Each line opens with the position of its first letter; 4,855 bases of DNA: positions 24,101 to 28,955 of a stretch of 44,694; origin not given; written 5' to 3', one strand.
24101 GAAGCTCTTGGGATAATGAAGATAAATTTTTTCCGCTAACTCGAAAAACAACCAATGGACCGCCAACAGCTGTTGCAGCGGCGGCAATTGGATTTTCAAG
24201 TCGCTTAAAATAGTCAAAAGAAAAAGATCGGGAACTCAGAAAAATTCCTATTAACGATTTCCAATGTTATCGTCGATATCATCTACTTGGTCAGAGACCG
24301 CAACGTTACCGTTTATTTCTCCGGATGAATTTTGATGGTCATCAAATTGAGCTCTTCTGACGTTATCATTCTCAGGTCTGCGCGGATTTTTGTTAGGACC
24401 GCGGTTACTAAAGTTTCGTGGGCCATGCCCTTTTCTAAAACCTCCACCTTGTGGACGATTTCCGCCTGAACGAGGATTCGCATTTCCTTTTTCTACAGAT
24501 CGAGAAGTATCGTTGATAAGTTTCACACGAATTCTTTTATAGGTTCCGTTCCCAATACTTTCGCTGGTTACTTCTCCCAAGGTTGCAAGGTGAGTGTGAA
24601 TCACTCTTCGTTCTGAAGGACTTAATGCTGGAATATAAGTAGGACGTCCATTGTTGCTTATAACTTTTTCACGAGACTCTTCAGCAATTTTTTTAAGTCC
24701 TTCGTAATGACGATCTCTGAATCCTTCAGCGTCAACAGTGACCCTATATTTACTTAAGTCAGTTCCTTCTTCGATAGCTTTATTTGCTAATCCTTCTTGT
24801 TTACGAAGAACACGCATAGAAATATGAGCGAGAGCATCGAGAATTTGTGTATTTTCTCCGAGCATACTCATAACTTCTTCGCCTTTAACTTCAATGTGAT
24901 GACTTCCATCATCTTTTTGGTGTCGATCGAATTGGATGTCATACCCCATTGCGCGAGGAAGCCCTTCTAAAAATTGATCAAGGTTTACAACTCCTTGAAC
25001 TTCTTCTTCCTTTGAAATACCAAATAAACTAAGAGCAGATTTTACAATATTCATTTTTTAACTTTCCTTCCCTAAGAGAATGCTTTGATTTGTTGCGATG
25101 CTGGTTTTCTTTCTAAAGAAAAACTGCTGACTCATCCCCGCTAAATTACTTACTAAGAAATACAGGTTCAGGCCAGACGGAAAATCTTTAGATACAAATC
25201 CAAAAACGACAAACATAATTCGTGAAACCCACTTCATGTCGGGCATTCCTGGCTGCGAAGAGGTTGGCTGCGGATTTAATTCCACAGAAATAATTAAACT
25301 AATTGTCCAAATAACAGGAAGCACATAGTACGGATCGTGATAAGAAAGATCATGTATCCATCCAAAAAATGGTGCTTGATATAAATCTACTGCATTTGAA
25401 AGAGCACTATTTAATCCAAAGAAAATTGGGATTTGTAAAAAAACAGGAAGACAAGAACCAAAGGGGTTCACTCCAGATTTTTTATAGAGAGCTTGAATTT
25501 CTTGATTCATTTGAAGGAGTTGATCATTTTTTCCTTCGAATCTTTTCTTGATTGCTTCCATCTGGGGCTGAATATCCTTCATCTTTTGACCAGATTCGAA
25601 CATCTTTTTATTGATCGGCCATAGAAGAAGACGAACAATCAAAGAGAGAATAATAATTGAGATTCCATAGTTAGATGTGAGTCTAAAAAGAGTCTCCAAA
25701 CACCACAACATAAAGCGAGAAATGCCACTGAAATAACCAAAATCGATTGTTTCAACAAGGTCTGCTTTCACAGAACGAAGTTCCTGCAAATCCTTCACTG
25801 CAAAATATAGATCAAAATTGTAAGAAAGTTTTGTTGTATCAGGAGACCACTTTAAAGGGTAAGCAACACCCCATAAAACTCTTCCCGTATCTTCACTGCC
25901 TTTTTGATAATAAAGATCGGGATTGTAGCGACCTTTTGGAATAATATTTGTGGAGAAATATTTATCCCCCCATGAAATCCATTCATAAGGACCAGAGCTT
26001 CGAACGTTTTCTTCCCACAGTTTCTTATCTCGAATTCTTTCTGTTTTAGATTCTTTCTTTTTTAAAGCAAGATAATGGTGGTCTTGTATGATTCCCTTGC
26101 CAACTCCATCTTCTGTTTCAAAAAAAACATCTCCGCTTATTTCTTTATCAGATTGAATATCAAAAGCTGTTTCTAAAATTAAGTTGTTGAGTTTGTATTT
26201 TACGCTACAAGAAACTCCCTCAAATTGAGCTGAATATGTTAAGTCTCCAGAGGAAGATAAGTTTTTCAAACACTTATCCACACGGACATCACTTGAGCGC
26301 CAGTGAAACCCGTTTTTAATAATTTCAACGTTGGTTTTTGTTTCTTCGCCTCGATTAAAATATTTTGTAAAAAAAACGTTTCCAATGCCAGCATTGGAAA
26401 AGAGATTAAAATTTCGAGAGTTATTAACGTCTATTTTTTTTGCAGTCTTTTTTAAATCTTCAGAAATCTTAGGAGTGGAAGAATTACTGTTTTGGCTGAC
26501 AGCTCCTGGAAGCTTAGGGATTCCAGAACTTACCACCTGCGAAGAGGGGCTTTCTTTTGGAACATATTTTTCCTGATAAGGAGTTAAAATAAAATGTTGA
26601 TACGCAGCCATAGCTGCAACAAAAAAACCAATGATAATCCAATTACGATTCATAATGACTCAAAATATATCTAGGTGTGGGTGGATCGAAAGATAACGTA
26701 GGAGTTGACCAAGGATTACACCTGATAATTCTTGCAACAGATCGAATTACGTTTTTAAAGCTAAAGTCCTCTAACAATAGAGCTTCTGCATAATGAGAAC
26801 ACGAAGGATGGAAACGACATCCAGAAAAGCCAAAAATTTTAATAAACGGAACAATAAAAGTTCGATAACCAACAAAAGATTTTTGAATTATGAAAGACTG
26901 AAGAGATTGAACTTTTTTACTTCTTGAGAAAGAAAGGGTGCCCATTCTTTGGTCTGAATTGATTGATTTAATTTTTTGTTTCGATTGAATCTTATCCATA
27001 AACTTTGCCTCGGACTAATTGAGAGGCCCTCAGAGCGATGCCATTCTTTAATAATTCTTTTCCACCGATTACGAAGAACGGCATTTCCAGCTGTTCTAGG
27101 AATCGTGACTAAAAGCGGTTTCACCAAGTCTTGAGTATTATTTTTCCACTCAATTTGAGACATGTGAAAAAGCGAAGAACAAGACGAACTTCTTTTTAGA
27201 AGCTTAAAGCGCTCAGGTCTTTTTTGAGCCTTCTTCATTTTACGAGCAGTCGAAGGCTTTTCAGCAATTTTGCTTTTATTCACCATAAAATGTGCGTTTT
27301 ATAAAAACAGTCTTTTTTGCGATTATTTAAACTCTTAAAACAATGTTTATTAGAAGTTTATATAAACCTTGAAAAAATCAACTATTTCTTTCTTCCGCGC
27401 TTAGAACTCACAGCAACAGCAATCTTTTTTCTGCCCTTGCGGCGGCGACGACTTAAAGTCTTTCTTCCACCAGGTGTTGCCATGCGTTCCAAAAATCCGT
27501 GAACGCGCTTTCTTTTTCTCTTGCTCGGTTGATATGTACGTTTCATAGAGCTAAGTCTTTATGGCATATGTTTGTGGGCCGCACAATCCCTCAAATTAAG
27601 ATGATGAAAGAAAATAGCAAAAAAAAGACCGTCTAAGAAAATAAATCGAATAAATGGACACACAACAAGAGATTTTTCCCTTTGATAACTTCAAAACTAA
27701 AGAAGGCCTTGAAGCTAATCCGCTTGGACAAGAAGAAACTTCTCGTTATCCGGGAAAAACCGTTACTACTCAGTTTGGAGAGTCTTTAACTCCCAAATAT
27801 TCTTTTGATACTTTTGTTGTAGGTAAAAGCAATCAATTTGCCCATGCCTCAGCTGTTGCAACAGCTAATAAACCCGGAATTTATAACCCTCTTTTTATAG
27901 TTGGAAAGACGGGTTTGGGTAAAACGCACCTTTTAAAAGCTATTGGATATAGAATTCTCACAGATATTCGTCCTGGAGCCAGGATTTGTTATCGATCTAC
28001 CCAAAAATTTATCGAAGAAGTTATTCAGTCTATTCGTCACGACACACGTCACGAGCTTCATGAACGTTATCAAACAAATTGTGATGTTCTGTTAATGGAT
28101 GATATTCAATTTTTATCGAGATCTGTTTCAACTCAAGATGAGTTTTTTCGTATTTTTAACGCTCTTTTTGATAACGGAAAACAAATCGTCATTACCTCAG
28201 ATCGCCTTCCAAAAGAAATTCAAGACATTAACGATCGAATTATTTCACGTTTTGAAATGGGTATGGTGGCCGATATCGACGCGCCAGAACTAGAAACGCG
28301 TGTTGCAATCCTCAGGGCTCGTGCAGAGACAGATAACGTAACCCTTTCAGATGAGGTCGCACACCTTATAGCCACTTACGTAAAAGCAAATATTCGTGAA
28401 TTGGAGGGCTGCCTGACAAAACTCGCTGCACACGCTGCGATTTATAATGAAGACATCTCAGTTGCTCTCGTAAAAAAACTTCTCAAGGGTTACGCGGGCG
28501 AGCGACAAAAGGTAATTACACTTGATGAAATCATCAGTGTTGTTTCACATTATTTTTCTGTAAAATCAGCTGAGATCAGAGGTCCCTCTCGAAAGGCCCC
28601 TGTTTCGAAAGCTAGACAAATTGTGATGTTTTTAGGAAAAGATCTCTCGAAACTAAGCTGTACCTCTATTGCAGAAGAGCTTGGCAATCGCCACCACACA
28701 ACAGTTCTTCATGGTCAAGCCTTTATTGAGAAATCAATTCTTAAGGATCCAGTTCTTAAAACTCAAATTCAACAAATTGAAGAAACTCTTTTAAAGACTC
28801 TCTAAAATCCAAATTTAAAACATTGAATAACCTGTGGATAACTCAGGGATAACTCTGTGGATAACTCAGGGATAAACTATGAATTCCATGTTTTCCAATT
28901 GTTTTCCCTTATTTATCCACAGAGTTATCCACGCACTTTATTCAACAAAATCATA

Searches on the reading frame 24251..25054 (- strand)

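Call 46: search_protein_families(library=pfam, proteins=[window:24251-25054:-], max_evalue=0.00001)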
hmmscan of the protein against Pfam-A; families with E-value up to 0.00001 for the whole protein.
window:24251-25054:- (267 aa): 1 family
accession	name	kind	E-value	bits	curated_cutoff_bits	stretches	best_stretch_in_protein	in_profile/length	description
PF01424.28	R3H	-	1e-11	45.1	26.8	1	120-178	3-59/60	R3H domain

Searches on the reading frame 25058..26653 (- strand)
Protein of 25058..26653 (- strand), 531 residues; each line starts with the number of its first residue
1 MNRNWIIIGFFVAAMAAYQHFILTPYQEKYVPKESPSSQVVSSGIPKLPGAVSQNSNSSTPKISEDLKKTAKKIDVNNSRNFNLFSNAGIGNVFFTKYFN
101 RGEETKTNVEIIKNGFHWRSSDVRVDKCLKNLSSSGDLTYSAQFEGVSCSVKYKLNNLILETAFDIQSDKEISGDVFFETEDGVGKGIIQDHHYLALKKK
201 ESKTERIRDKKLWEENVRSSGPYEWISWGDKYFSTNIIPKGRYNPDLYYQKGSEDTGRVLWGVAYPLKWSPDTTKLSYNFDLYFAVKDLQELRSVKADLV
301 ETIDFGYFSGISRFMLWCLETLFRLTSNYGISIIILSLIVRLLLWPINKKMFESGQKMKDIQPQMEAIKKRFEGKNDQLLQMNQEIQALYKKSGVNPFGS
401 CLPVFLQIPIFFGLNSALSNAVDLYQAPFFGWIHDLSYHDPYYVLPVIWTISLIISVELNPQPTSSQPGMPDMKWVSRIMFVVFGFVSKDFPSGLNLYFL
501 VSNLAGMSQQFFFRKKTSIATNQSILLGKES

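Call 46: search_protein_families(library=pfam, proteins=[window:25058-26653:-], max_evalue=0.00001)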
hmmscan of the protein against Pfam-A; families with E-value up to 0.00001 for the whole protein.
window:25058-26653:- (531 aa): 2 families
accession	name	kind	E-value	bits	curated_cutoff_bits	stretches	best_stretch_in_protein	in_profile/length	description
PF02096.25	60KD_IMP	-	9.6e-48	162.7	35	1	329-515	1-163/163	60Kd inner membrane protein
PF14849.12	YidC_periplas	-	8.6e-11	42.7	24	1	191-317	153-282/283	YidC periplasmic domain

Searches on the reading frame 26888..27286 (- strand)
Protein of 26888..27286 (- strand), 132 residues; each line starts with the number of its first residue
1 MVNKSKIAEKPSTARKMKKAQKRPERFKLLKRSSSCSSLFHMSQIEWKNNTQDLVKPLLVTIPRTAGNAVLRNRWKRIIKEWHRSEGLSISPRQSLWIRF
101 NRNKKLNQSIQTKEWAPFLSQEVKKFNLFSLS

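Call 46: search_protein_families(library=pfam, proteins=[window:26888-27286:-], max_evalue=0.00001)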
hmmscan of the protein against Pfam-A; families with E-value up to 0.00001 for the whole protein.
window:26888-27286:- (132 aa): 1 family
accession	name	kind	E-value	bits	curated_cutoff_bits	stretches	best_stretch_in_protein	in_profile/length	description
PF00825.24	Ribonuclease_P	-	8e-07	29.5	22.3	1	56-103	41-88/109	Ribonuclease P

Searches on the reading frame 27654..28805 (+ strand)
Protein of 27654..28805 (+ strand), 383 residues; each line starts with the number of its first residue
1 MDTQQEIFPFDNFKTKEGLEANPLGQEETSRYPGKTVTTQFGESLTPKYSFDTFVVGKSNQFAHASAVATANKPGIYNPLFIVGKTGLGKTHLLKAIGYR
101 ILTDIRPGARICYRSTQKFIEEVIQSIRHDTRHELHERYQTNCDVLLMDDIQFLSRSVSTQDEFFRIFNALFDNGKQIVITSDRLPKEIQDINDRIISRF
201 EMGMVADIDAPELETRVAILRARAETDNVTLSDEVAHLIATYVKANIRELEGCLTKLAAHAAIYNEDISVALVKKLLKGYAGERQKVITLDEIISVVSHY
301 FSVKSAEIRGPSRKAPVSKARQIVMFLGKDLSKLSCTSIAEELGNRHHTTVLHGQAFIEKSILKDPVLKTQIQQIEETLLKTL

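Call 45: search_protein_families(library=pfam, proteins=[window:27654-28805:+], max_evalue=0.00001)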
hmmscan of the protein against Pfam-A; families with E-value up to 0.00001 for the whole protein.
window:27654-28805:+ (383 aa): 4 families
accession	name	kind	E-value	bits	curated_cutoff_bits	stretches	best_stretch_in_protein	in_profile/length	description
PF00308.24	Bac_DnaA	-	2.3e-57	194.1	23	1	45-206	1-161/162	Bacterial DnaA ATPAse domain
PF08299.17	Bac_DnaA_C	-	1.9e-20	73.1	31.5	1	291-354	2-65/69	Bacterial dnaA protein helix-turn-helix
PF01695.23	IstB_IS21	-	1.1e-09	38.6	24.1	1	80-184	95-194/238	IstB-like ATP binding protein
PF00004.35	AAA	-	8e-07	30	21.2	0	81-201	2-124/131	ATPase family associated with various cellular activities (AAA)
